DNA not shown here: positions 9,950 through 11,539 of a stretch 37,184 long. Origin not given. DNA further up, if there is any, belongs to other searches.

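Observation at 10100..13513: Compact isoprenoid module: class-B radical SAM + prenyl diphosphate synthase + IDI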

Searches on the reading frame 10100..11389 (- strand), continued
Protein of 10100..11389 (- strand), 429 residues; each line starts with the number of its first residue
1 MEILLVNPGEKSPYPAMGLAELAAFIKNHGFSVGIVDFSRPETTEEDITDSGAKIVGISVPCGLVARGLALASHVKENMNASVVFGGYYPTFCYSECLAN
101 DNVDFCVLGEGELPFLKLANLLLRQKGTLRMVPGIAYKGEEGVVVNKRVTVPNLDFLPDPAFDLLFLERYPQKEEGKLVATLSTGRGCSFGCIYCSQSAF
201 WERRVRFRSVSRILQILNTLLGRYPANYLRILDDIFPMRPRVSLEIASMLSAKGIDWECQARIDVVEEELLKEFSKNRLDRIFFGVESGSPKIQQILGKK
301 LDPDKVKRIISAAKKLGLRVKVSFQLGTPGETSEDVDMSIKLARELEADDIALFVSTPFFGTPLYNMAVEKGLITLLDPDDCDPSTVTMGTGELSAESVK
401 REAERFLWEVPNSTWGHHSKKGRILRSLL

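Call 84: search_protein_families(library=pfam, proteins=[L008:3-167:+, L004:7479-8108:+, L001:5697-6347:-, L001:6385-6990:-, L019:3582-3761:+], max_evalue=0.01)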
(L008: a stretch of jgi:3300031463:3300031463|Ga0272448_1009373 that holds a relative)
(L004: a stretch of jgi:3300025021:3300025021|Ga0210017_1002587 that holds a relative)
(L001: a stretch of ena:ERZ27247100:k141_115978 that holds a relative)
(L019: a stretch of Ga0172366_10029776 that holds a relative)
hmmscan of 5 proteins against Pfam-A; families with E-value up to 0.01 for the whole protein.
L008:3-167:+ (54 aa): 0 families

L004:7479-8108:+ (209 aa): 0 families

L001:5697-6347:- (216 aa): 0 families

L001:6385-6990:- (201 aa): 0 families

L019:3582-3761:+ (59 aa): 1 family
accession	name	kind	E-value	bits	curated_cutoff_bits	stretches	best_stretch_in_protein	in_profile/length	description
PF16635.10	APC_u14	-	0.0044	17.9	29.7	1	3-58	36-90/94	Unstructured region on APC between SAMP and APC_crr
